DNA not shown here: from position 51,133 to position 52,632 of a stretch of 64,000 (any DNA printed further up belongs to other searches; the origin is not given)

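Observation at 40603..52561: ~11.9 kb integrative element bounded by 14-bp direct repeats and inserted in the 3' end of the RNase P RNA gene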

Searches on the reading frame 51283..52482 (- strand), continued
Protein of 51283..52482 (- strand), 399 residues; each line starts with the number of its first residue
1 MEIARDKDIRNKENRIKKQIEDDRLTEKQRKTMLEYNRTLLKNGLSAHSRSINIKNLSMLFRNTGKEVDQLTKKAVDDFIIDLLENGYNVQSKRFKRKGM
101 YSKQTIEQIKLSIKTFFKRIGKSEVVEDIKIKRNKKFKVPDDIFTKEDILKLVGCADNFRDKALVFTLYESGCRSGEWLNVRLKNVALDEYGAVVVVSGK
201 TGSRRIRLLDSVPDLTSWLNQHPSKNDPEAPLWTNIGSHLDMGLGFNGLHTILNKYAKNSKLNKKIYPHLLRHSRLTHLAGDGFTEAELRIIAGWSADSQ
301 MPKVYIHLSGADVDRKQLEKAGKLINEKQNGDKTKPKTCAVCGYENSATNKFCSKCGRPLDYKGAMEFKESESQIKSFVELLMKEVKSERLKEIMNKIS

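Call 67: find_encoding_contigs(protein=P0007, flank=10000, max_places=4)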
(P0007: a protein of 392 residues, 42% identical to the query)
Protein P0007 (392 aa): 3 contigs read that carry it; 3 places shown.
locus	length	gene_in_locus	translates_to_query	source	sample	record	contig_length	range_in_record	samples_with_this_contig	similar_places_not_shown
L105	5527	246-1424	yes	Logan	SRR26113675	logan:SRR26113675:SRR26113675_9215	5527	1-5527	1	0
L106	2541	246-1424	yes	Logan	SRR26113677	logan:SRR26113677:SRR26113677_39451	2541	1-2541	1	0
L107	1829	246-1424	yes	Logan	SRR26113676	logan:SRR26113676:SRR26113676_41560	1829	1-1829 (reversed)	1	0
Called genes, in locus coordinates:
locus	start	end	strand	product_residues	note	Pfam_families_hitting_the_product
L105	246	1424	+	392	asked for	PF00589:Phage_integrase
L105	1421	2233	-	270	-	-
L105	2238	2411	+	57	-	-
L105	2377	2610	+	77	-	-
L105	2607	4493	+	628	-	-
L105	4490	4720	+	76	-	-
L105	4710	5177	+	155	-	-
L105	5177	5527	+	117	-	?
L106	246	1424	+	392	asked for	PF00589:Phage_integrase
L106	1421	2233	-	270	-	-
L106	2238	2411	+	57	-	-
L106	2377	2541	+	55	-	?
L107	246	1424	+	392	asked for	PF00589:Phage_integrase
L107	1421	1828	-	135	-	?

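Call 74: search_protein_families(library=ncbifam, max_evalue=0.001, proteins=[window:51283-52482:-])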
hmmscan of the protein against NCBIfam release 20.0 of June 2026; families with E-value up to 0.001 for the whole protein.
window:51283-52482:- (399 aa): 8 families
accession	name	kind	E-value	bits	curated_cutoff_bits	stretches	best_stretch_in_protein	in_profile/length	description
NF040815.2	recomb_XerA_Arch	equivalog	2.4e-25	89.6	220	1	55-313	22-259/263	site-specific tyrosine recombinase/integron integrase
TIGR02224.1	recomb_XerC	equivalog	1.6e-17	63.8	335.15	1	99-282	59-252/295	tyrosine recombinase XerC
TIGR02225.1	recomb_XerD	equivalog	2.9e-17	62.9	329.6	1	32-292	5-256/290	site-specific tyrosine recombinase XerD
NF001399.0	PRK00283.1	subfamily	4.4e-16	59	279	1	32-292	14-265/300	tyrosine recombinase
TIGR02249.1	integrase_gron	subfamily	5.8e-11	42.3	265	1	99-210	57-166/315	integron integrase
NF003462.0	PRK05084.1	equivalog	4.9e-08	32.1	267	1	157-309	193-345/360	tyrosine recombinase XerS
NF002331.0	PRK01287.1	subfamily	1.8e-07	30.5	371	1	101-292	95-294/365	site-specific tyrosine recombinase XerC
NF007370.0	PRK09870.1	subfamily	0.001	18.8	221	0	156-283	25-155/200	tyrosine-type DNA invertase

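Call 75: search_dna_similar(query=window:51283-52482:-, collection=phages, mode=protein, max_rows=12)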
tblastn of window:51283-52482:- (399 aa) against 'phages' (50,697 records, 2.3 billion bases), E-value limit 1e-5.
Records with a match: 29; places in all: 29; records where one place covers at least 80% of the query: 5.
Best place of each record, by identity: <60% 29.
By first word of the organism name: Halorubrum 5; Bacteriophage 5; Listeria 4; Brevibacillus 3; Enterococcus 2; Acinetobacter 2; Geoglobus 1; Pleomorphic 1; Caudoviricetes 1; Terrisporobacter 1; and 4 more.
By host as written in the record: - 10; Listeria monocytogenes 4; Brevibacillus laterosporus 3; Halorubrum sp. 2; Enterococcus faecalis 2; Geoglobus acetivorans strain SBH6 1; Archaeoglobus sp. JdFR-37 1; Methanomicrobiales 1; and 5 more.
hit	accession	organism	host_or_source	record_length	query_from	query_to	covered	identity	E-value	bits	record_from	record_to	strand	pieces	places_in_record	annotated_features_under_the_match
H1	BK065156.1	Geoglobus acetivorans pleomorphic virus 1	Geoglobus acetivorans strain SBH6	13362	7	396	98%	31.9%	4e-46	175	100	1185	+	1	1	integrase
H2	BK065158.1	Pleomorphic virus ThalV2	Archaeoglobus sp. JdFR-37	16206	25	386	91%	32.0%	2e-49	184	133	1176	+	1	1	xerC: tyrosine recombinase XerC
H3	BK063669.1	Caudoviricetes sp. vir524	Methanomicrobiales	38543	66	360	74%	36.7%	4e-51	190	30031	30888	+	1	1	integrase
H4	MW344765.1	Halorubrum virus Humcor1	Halorubrum coriense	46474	25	398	94%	22.6%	5e-15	83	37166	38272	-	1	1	int: integrase family protein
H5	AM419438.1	Halorubrum virus BJ1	hypersaline lake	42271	16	398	96%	21.3%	2e-11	72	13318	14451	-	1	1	hypothetical protein (x2)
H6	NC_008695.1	Halorubrum virus BJ1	hypersaline lake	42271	16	398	96%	21.3%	2e-11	72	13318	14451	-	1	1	hypothetical protein | tyrosine-type recombinase/integrase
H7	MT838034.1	Bacteriophage sp.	human fecal samples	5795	68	321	64%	25.5%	9e-8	60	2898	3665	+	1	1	record has no annotation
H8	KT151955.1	Brevibacillus phage Jenst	Brevibacillus laterosporus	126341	61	309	62%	25.7%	4e-6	55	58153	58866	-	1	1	putative recombinase XerD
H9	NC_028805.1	Brevibacillus phage Jenst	Brevibacillus laterosporus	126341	61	309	62%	25.7%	4e-6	55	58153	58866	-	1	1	integrase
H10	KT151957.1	Brevibacillus phage SecTim467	Brevibacillus laterosporus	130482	61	309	62%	25.7%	4e-6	55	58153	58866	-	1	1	putative recombinase XerD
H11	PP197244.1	Terrisporobacter phage TPELB_ph1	Terrisporobacter petrolearius ELB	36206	54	313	65%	24.5%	6e-9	64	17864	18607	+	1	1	integrase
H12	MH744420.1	Streptomyces phage Kromp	Streptomyces lividans JI 1326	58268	42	296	64%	24.1%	2e-6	56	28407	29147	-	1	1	36: tyrosine integrase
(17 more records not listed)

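Call 76: search_dna_similar(query=window:51283-52482:-, collection=plasmids, mode=protein, max_rows=12)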
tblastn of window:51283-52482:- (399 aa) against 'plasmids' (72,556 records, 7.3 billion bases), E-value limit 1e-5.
Records with a match: 130; places in all: 141; records where one place covers at least 80% of the query: 3.
Best place of each record, by identity: <60% 130.
By first word of the organism name: Bacillus 17; Phaeobacter 14; Thermus 12; Clostridium 11; Bradyrhizobium 8; Synechococcus 6; Acinetobacter 4; Peribacillus 3; Staphylococcus 3; Natrinema 2; and 41 more.
By predicted mobility (MOB-suite, as given by PLSDB): non-mobilizable 89; conjugative 27; mobilizable 14.
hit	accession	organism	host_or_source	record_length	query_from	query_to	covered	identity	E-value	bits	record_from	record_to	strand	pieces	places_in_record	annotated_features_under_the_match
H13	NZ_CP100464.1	Salinigranum marinum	cell culture,Saline soil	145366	15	321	77%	30.9%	2e-33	139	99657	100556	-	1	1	tyrosine-type recombinase/integrase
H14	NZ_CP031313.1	Halobellus limi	Cell culture,Taibei marine solar ...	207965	23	315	73%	31.9%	4e-29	127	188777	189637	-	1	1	tyrosine-type recombinase/integrase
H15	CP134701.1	Natrialbaceae archaeon CCL63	cell culture,lake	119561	4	360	89%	24.2%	3e-12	76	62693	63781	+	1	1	record has no annotation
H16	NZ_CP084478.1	Natrinema sp. DC36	cell culture,sediment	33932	4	361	90%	23.9%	4e-15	85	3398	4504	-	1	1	site-specific integrase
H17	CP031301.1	Natrinema thermotolerans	Cell culture,Korean salt-fermented food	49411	21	356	84%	25.3%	5e-10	69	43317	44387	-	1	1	site-specific integrase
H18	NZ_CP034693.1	Halorubrum sp. BOL3-1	-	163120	110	375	67%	29.4%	1e-23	110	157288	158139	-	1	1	site-specific integrase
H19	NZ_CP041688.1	Chryseobacterium sp. SNU WT5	Rainbow trout,Whole genome ...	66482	11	315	76%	25.2%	7e-8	62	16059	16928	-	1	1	site-specific tyrosine recombinase/integron integrase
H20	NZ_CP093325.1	Bacillus sp. N5-665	whole organism,peat soil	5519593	27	311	71%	25.7%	3e-6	57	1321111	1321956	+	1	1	none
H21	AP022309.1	Burkholderia sp. SFA1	-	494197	37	317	70%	25.8%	8e-9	65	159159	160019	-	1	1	hypothetical protein (x2)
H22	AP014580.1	Burkholderia sp. RPE67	Riptortus pedestris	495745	37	317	70%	25.8%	9e-9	65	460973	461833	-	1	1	putative membrane protein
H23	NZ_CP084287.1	Caballeronia zhejiangensis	Anasa tristis,Cell culture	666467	37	317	70%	25.8%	1e-8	65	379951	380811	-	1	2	IS66 family transposase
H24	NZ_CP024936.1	Paraburkholderia graminis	soil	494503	37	317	70%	25.5%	4e-8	63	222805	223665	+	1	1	tyrosine-type recombinase/integrase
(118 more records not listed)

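Call 77: get_annotated_region(hit=H1, flank=14000)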
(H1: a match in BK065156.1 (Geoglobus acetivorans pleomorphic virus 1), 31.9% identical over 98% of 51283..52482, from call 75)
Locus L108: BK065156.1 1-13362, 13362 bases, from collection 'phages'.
description: TPA_asm: Geoglobus acetivorans pleomorphic virus 1 genomic sequence.
organism: Geoglobus acetivorans pleomorphic virus 1 (NCBI taxid 3115751)
taxonomy: Viruses; Monodnaviria; Trapavirae; Saleviricota; Huolimaviricetes; Haloruvirales; Pleolipoviridae
host: Geoglobus acetivorans strain SBH6; source: -; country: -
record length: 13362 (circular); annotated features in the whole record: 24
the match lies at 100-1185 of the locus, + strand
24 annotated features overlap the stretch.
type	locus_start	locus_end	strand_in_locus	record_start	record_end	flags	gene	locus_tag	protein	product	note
CDS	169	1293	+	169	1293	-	-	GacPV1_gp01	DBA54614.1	integrase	-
CDS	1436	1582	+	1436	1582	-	-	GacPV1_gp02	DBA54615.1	hypothetical protein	-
CDS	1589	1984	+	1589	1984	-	-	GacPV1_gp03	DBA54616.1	VP3-like structural protein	-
CDS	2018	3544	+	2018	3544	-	-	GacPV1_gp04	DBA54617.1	VP4-like membrane fusion protein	-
CDS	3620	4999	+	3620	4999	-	-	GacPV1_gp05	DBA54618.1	hypothetical protein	-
CDS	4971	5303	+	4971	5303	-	-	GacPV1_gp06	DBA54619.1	hypothetical protein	-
CDS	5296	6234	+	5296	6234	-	-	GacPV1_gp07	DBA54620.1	hypothetical protein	-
CDS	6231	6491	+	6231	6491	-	-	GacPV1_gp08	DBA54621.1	hypothetical protein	-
CDS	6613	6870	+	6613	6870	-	-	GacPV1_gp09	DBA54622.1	hypothetical protein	-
CDS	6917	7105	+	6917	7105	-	-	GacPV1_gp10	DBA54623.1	hypothetical protein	-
CDS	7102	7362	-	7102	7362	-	-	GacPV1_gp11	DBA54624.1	hypothetical protein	-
CDS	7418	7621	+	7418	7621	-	-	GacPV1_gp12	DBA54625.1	hypothetical protein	-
CDS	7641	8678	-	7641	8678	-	-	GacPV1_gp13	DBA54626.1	hypothetical protein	-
CDS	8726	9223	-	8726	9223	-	-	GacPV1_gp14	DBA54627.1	hypothetical protein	-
CDS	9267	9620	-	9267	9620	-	-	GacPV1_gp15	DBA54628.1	hypothetical protein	-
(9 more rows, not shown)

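Call 78: get_annotated_region(hit=H3, flank=3000)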
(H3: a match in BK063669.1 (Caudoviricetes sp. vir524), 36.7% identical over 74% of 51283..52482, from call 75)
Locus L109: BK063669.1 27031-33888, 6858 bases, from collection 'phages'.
description: TPA_asm: Caudoviricetes sp. vir524 genomic sequence.
organism: Caudoviricetes sp. vir524 (NCBI taxid 3068362)
taxonomy: Viruses; Duplodnaviria; Heunggongvirae; Uroviricota; Caudoviricetes
host: Methanomicrobiales; source: iso-alkane-degrading methanogenic enrichment culture; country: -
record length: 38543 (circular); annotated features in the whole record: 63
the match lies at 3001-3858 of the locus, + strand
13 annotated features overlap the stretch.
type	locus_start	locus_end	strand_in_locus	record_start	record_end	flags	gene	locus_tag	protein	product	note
CDS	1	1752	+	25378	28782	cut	-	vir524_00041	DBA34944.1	hypothetical protein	-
CDS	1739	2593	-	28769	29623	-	-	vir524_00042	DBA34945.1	O-acetyltransferase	phrog_3333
tRNA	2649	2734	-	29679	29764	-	-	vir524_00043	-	tRNA-Leu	-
CDS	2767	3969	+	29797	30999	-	-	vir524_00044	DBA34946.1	integrase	phrog_1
CDS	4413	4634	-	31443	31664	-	-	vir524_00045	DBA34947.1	hypothetical protein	-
CDS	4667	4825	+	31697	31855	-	-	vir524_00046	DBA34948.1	hypothetical protein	-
CDS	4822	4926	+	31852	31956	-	-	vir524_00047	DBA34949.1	hypothetical protein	-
CDS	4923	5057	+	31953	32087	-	-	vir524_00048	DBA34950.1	hypothetical protein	-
CDS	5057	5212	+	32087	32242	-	-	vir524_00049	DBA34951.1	hypothetical protein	-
CDS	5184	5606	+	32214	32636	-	-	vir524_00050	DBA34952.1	hypothetical protein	-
CDS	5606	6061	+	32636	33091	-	-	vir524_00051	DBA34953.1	hypothetical protein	-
CDS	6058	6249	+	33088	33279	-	-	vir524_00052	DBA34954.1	hypothetical protein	-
CDS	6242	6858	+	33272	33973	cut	-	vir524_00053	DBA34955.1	hypothetical protein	-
